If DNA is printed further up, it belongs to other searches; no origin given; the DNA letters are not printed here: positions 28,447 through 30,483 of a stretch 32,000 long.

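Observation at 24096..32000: Five-gene envelope cluster with T4SS-like parts but no motor ATPase, built around a 1224-aa orphan protein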

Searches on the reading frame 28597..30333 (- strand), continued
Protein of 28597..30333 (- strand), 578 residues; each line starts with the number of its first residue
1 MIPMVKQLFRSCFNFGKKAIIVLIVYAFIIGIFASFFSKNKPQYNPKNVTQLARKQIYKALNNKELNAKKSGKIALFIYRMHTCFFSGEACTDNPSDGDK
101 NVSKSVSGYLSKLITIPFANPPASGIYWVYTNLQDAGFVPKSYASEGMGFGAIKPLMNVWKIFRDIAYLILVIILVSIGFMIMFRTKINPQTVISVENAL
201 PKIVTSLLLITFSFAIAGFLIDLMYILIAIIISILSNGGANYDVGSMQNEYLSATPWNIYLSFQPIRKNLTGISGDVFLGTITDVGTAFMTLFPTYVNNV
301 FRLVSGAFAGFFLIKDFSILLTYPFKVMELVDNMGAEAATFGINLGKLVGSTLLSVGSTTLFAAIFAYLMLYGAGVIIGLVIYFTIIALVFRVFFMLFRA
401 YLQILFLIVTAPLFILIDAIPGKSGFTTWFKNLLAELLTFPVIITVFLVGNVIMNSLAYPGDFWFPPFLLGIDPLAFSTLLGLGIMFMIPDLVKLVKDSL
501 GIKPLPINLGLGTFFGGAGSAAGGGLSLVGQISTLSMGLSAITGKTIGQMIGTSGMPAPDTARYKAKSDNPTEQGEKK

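Call 52: fold_search(model_id=the predicted structure, library=pdb)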
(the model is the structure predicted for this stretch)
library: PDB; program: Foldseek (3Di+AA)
matches with E <= 10: 104; with E <= 0.001: 0
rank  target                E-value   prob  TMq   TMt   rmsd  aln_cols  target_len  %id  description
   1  8rtd_L                1.9e-01  0.84  0.20  0.36  15.3       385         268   15  Stalk-Arches-IMC structure from the fully-assembled R388 type IV secretion system determined by cryo-EM. (released 2024-06-19)
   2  7o3v_F                2.4e-01  0.69  0.18  0.33  13.8       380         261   13  Stalk complex structure (TrwJ/VirB5-TrwI/VirB6) from the fully-assembled R388 type IV secretion system determined by c (released 2022-06-22)
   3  7o3v_G                5.0e-01  0.41  0.17  0.30  16.3       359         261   15  Stalk complex structure (TrwJ/VirB5-TrwI/VirB6) from the fully-assembled R388 type IV secretion system determined by c (released 2022-06-22)
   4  8rt9_F                8.4e-01  0.47  0.19  0.34  14.4       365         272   18  Stalk complex full-length structure (TrwJ/VirB5-TrwI/VirB6) from the fully-assembled R388 type IV secretion system det (released 2024-06-19)
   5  9ngy_FP1              9.5e-01  0.20  0.13  0.10  25.6       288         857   15  In situ cryo-EM structure of protochannel (DotA-IcmX) of the Legionella Dot/Icm T4SS machine (released 2025-09-17)
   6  8otz_F2               1.2e+00  0.08  0.10  0.13  65.0       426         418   12  48-nm repeat of the native axonemal doublet microtubule from bovine sperm (released 2023-11-22)
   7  7rro_F3               1.3e+00  0.08  0.10  0.14  56.8       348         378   12  Structure of the 48-nm repeat doublet microtubule from bovine tracheal cilia (released 2021-10-27)
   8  8otz_F3               1.3e+00  0.07  0.10  0.13  64.3       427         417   12  48-nm repeat of the native axonemal doublet microtubule from bovine sperm (released 2023-11-22)
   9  7ung_C2               1.8e+00  0.06  0.10  0.13  61.2       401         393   12  48-nm repeat of the human respiratory doublet microtubule (released 2022-10-05)
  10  7zc6_A                1.8e+00  0.05  0.08  0.15  23.7       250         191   14  Na+ - translocating ferredoxin: NAD+ reductase (Rnf) of C. tetanomorphum (released 2022-09-28)
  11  9fqr_A7               2.4e+00  0.06  0.10  0.13  63.8       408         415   13  96-nm repeat of axonemal doublet microtubules from bovine sperm (released 2025-03-26)
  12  8otz_C8               2.4e+00  0.05  0.10  0.13  66.8       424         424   13  48-nm repeat of the native axonemal doublet microtubule from bovine sperm (released 2023-11-22)
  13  7o3v_J                2.5e+00  0.20  0.16  0.31  32.7       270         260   17  Stalk complex structure (TrwJ/VirB5-TrwI/VirB6) from the fully-assembled R388 type IV secretion system determined by c (released 2022-06-22)
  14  7ung_C3               2.7e+00  0.05  0.10  0.13  62.7       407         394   12  48-nm repeat of the human respiratory doublet microtubule (released 2022-10-05)
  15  7rro_C8               2.8e+00  0.04  0.09  0.13  63.2       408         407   12  Structure of the 48-nm repeat doublet microtubule from bovine tracheal cilia (released 2021-10-27)
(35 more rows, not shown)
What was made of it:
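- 28597..30333 (-): 578-aa polytopic membrane protein with at least 8 TM helices, a ~125-aa extracytoplasmic region with an invariant Cys84/Cys91 pair, and a Gly-rich C-terminal tail. Candidate divergent VirB6-like platform or channel protein. The top four Foldseek PDB hits are all R388 TrwI/VirB6 and rank 5 is DotA, all non-significant (call 52).
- On VirB6/TrbL (Pfam PF04610; CONJScan VirB6/PrgH): TrwI/VirB6 chains are ranks 1-4 (probability 0.84, 0.69, 0.41, 0.47), but E is 0.19-0.84 and TMt 0.30-0.36 (call 52).
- Membrane protein: R388 TrwI/VirB6 chains are ranks 1-4 of 350,542 PDB chains, with probability up to 0.84; rank 5 is DotA, another T4SS protein (call 52).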

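Call 54: search_protein_families(library=pfam, alignment_id=A3, max_evalue=10)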
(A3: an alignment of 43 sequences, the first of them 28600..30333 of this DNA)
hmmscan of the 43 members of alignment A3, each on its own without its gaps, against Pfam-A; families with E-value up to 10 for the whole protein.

A. member 1, window:28600-30333:- (578 aa): 0 families

B. families by the number of members that match (of 43 scanned): 14 families
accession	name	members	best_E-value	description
PF16320.10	Ribosomal_L12_N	2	0.11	Ribosomal protein L7/L12 dimerisation domain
PF09919.14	DUF2149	2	4.3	Uncharacterized conserved protein (DUF2149)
PF00372.24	Hemocyanin_M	1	0.0015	Hemocyanin, copper containing domain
PF20386.3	DUF6681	1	0.044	Family of unknown function (DUF6681)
PF22069.2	Androglobin_IV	1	0.064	Androglobin, domain IV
PF07403.16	DUF1505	1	0.14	Protein of unknown function (DUF1505)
PF22450.1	CagL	1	0.15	T4SS protein CagL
PF19770.4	DUF6256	1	0.18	Family of unknown function (DUF6256)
PF12693.12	GspL_C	1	0.2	GspL periplasmic domain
PF22500.2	GMC_oxred_C_1st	1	0.22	GMC oxidoreductase, C-terminal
PF08506.16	Cse1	1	0.3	Cse1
PF17359.7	DUF5385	1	0.32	Family of unknown function (DUF5385)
PF09849.14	DUF2076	1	1.3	Uncharacterized protein conserved in bacteria (DUF2076)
PF12911.12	OppC_N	1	2.7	N-terminal TM domain of oligopeptide transport permease C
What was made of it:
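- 28597..30333 (-): No TrbL Pfam hit in 43 members (call 54).
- On VirB6/TrbL (Pfam PF04610; CONJScan VirB6/PrgH): No TrbL hit in any of 43 family members, even at E<=10 (call 54).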

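Call 59: search_protein_families(library=pfam, proteins=[L068:7284-8441:+, L095:3391-3708:-, L095:3705-4388:-, L095:4378-4560:-, L041:8585-9064:+, L087:12592-16353:-, L081:12489-16199:-], max_evalue=0.1)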
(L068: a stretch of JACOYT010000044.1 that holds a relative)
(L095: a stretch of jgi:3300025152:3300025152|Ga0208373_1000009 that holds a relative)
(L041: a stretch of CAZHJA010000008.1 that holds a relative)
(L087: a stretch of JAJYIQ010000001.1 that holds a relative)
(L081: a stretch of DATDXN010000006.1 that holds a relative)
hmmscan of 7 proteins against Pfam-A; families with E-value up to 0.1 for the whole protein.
L068:7284-8441:+ (385 aa): 2 families
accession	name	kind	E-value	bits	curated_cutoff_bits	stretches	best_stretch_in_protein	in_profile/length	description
PF01464.25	SLT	-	0.0014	18.6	21.3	1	233-370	3-108/117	Transglycosylase SLT domain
PF06043.17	Reo_P9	-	0.056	13.5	27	1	98-176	24-99/238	Reovirus P9-like family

L095:3391-3708:- (105 aa): 3 families
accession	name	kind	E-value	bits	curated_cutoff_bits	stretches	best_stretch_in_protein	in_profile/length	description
PF18895.5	T4SS_pilin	-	6.1e-08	33.1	26.6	1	26-94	4-71/71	Type IV secretion system pilin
PF05296.19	TAS2R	-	0.045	13.3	22.2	1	31-96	187-254/303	Taste receptor protein (TAS2R)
PF10624.15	TraS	-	0.057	13.5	27.4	1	42-101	28-88/157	Plasmid conjugative transfer entry exclusion protein TraS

L095:3705-4388:- (227 aa): 0 families

L095:4378-4560:- (60 aa): 0 families

L041:8585-9064:+ (159 aa): 1 family
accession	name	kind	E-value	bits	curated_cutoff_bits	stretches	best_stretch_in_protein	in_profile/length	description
PF20187.3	DUF6550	-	0.092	13.4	27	0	10-75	8-74/190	Family of unknown function (DUF6550)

L087:12592-16353:- (1253 aa): 0 families

L081:12489-16199:- (1236 aa): 0 families

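Call 62: find_related_loci(query=L095:864-1895:-, collection=metagenome_contigs, flank=10000)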
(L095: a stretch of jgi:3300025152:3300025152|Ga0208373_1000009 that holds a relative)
Query L095:864-1895:- (344 aa) in metagenome_contigs; peptide patterns used: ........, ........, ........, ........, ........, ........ (x = any residue, [..] = any of these).
63 stretches matched a pattern; 8 encode a relative of the query (tblastn E <= 1e-3); 8 distinct loci.
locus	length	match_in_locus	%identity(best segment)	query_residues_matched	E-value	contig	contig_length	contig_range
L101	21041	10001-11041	60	1-344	5e-136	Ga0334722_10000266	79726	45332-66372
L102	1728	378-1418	58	1-344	5e-141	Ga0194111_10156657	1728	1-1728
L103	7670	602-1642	57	1-338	5e-130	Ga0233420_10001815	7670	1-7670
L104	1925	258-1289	54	1-344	2e-130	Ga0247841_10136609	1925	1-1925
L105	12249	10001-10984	51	9-336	1e-108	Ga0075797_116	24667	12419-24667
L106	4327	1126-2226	46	1-344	3e-104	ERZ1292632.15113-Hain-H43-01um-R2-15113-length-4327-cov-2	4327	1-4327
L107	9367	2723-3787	24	1-326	2e-29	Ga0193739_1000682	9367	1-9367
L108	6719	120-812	26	117-326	2e-19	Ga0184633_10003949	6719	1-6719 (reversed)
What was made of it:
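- Tried and rejected: The metagenome scan with RecF did not return the same strain (call 62).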

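Call 71: search_protein_families(library=padloc, proteins=[window:28597-30333:-, L095:3705-4388:-, L095:4378-4560:-], max_evalue=0.01)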
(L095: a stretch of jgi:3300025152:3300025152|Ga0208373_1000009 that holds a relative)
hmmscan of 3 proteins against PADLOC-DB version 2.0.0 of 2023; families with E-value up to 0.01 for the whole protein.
window:28597-30333:- (578 aa): 0 families

L095:3705-4388:- (227 aa): 0 families

L095:4378-4560:- (60 aa): 0 families

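Call 72: search_protein_families(library=phrogs, proteins=[window:28597-30333:-, L095:3705-4388:-, L095:4378-4560:-], max_evalue=0.01)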
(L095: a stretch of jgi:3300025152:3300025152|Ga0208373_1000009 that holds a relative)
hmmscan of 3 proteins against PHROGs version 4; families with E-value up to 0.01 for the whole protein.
window:28597-30333:- (578 aa): 0 families

L095:3705-4388:- (227 aa): 0 families

L095:4378-4560:- (60 aa): 0 families

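Call 78: find_related_loci(query=A3, collection=viral_contigs, flank=5000)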
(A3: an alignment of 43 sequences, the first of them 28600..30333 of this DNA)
Query A3 (578 aa) in viral_contigs; peptide patterns used: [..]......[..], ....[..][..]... (x = any residue, [..] = any of these).
145 stretches matched a pattern, but none encodes a relative of the query by tblastn (E <= 1e-3).
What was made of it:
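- No relatives on IMG/VR viral contigs (call 78).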
